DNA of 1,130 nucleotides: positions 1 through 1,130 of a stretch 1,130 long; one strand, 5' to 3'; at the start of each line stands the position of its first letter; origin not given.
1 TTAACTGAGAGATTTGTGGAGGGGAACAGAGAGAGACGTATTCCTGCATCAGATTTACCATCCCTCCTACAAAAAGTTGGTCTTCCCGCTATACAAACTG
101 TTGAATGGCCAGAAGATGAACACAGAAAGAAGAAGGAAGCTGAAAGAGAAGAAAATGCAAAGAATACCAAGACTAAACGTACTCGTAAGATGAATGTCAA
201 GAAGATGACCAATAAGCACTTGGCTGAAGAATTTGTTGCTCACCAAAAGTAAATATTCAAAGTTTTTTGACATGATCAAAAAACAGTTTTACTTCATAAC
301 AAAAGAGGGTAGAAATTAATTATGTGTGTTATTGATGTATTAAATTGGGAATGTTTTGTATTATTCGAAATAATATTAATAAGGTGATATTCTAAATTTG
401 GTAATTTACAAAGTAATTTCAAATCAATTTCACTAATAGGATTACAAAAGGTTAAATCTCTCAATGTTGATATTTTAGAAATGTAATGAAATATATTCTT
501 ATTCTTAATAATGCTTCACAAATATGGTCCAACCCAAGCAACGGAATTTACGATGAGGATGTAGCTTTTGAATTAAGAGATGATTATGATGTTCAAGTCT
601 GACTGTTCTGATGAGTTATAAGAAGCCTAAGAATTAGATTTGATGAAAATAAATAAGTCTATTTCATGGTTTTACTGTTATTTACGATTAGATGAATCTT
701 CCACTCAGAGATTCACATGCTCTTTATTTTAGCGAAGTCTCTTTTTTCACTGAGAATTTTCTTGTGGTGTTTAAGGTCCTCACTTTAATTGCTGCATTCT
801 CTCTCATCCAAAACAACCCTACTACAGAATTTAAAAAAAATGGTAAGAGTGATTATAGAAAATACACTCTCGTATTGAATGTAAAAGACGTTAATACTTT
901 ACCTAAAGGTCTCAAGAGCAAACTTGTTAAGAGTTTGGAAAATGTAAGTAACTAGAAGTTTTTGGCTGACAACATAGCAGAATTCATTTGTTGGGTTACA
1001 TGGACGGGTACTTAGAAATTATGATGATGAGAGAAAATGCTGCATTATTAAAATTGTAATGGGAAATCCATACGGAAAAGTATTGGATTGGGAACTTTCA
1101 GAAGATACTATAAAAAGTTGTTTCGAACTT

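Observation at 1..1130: The window looks eukaryotic, with short introns and AT-rich intergenic DNA, rather than prokaryotic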

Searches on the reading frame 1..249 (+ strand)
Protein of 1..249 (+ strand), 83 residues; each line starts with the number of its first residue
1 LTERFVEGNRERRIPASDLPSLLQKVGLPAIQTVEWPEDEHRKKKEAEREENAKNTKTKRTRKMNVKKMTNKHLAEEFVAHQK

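Call 5: search_protein_families(library=pfam, proteins=[window:1-249:+], max_evalue=10)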
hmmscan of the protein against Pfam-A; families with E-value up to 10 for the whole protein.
seq(83 aa): 0 families
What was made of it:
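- On TFIIE-beta / Tfa2 (eukaryotic general transcription factor): The window fragment alone gives no Pfam hit (call 5).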

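Call 6: search_solved_structures(query=window:1-249:+, max_evalue=10, show_alignments=3)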
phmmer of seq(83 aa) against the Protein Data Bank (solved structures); distinct sequences matched with E-value up to 10: 0.

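Call 7: find_homologous_proteins(query=window:1-249:+, max_evalue=1)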
Query seq(83 aa): 1 candidates shared short words with the query, none scored E <= 1.
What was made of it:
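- Tried and rejected: Call 7 found nothing.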

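Call 34: search_protein_representatives(protein=window:1-249:+)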
Query: 83 residues. Proteins with E-value up to 0.001 (for the whole library): 4; up to 1e-10: 3; up to 1e-30: 1. The best 4 are listed.
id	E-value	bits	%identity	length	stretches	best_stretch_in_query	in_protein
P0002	8.2e-40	150.3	97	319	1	7-83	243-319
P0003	1.3e-24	102.0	72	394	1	9-82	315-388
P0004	2.0e-14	69.7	61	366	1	16-77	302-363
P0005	9.5e-10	54.9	46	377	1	17-81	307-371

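Call 36: search_protein_families(library=pfam, proteins=[P0002, P0003, P0004, P0005], max_evalue=0.01)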
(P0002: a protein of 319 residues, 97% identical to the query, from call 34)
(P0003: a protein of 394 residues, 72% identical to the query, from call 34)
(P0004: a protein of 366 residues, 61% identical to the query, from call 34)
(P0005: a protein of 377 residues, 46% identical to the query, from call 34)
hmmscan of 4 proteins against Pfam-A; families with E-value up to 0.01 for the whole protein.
P0002 (319 aa): 1 family
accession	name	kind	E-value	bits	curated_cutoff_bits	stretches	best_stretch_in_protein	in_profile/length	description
PF18121.7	TFA2_Winged_2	-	1e-15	57.6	26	1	165-225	1-60/60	TFA2 Winged helix domain 2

P0003 (394 aa): 1 family
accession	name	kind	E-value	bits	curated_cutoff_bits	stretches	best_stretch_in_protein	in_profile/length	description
PF18121.7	TFA2_Winged_2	-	5.2e-15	55.3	26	1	235-295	1-60/60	TFA2 Winged helix domain 2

P0004 (366 aa): 1 family
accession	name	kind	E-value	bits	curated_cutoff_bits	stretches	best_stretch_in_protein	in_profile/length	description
PF18121.7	TFA2_Winged_2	-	1e-06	28.8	26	1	210-270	1-60/60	TFA2 Winged helix domain 2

P0005 (377 aa): 1 family
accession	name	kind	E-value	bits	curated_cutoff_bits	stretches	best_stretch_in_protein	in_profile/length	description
PF18121.7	TFA2_Winged_2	-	3.3e-13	49.5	26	1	217-277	1-60/60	TFA2 Winged helix domain 2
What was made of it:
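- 1..252 (+): 3' end of the TFIIE-beta (Tfa2) gene. Frame 1 from nt 28 to 249 encodes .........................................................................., followed by stop TAA at 250-252. Nt 5-28 encode the preceding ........, but in frame 2, with TAA at 2-4. PF18121 is present in all four searched homologues (call 36).
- On TFIIE-beta / Tfa2 (eukaryotic general transcription factor): The domain is present above the cutoff in all four searched full-length homologues (call 36).
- All four searched homologues pass the Pfam cutoff for PF18121 TFA2_Winged_2 (call 36).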

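Call 37: find_encoding_contigs(protein=P0002, flank=10000)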
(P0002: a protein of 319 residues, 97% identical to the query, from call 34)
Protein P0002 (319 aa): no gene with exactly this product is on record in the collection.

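Call 38: list_cluster_members(proteins=[P0002, P0003, P0004, P0005])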
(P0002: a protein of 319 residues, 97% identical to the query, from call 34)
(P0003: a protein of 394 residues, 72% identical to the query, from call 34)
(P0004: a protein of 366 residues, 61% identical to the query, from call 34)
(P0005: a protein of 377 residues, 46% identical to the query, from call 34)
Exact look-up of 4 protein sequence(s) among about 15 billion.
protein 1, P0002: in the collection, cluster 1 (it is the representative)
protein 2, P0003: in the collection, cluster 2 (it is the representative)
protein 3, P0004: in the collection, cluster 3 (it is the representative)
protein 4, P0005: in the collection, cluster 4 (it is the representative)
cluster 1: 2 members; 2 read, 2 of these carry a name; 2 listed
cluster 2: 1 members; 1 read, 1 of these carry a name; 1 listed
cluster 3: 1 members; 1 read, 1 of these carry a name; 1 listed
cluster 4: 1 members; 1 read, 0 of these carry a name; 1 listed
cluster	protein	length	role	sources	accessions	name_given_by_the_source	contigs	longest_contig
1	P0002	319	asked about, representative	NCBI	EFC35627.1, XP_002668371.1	predicted protein, partial [Naegleria gruberi]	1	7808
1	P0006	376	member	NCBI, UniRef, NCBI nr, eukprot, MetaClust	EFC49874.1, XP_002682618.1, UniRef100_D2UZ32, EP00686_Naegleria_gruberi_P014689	transcription initiation factor IIE beta subunit [Naegleria gruberi] | Transcription initiation factor IIE beta subunit n=2 Tax=Naegleria gruberi TaxID=5762 ... | XP_002682618.1 transcription initiation factor IIE beta subunit [Naegleria gruberi strain ...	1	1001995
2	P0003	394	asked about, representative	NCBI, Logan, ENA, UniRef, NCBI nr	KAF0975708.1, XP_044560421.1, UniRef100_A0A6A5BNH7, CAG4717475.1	hypothetical protein FDP41_005035 [Naegleria fowleri] | TFA2 Winged helix domain-containing protein n=1 Tax=Naegleria fowleri TaxID=5763 ... | uncharacterized protein FDP41_005035 [Naegleria fowleri]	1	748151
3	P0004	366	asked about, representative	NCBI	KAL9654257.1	hypothetical protein ABK040_010289 [Willaertia magna]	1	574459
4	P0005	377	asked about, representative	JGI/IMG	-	-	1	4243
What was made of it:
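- The N. gruberi cluster member is named 'transcription initiation factor IIE beta subunit' (call 38).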

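Call 40: find_encoding_contigs(protein=P0006, flank=10000)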
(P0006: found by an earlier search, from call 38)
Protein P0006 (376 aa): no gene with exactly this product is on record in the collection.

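Call 52: search_solved_structures(query=A2, max_evalue=0.01, show_alignments=2)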
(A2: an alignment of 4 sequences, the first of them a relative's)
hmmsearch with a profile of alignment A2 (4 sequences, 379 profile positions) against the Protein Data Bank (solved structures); distinct sequences matched with E-value up to 0.01: 2.
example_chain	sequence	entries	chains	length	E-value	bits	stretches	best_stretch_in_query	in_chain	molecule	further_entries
29vf_X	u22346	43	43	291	2.4e-06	30.1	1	220-328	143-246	Transcription initiation factor IIE subunit beta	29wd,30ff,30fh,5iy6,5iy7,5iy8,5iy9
5gpy_B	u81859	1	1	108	6.4e-06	28.7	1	222-324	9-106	Transcription initiation factor IIE subunit beta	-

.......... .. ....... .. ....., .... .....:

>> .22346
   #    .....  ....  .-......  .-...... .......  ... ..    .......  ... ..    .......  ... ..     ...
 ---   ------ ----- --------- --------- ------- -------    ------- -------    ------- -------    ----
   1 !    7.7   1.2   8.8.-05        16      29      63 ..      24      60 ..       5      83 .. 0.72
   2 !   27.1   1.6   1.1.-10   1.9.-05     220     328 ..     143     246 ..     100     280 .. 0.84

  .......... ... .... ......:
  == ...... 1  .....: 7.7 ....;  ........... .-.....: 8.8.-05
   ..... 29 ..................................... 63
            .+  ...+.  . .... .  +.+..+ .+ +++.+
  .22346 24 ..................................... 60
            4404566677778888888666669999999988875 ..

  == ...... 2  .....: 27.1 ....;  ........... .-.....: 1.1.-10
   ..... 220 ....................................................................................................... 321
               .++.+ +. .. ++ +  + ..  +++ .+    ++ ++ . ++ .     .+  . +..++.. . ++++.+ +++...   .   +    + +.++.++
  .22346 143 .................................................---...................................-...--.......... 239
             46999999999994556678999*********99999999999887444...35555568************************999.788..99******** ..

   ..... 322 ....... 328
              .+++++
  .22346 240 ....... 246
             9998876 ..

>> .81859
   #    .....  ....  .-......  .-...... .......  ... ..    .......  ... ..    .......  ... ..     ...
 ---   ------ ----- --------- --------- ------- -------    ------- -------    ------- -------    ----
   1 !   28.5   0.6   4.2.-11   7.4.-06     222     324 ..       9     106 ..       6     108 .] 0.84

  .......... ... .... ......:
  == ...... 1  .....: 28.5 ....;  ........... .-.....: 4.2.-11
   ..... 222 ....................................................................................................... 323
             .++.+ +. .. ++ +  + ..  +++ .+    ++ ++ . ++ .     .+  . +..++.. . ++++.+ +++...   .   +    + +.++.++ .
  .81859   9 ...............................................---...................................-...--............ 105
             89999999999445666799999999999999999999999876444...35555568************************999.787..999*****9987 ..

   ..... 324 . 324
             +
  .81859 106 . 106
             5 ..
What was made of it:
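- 1..252 (+): Their profile hits human TFIIE-beta in the PDB at E 2.4e-6 (call 52).
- On TFIIE-beta / Tfa2 (eukaryotic general transcription factor): The alignment includes the LWR...LLQKxG segment encoded by window nt 14-100 (call 52).
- Closest known: Human TFIIE-beta. Same: The heterolobosean profile aligns to human residues 143-246 (call 52).
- The alignment runs through the LWR...LLQKxG segment that the window encodes (call 52).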

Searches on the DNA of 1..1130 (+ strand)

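Call 8: search_dna_similar(query=window:1-1130:+, collection=phages, mode=distant, max_evalue=0.01)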
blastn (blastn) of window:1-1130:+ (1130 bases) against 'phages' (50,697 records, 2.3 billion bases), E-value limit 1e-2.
No match.

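Call 33: search_dna_similar(query=window:1-1130:+, collection=plasmids, mode=distant, max_evalue=0.01)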
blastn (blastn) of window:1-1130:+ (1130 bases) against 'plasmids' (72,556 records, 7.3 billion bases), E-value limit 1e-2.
No match.

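Call 56: search_rna_families(source=window, threshold=evalue, max_evalue=1)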
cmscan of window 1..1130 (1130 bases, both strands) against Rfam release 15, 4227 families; matches with E-value up to 1: 0.
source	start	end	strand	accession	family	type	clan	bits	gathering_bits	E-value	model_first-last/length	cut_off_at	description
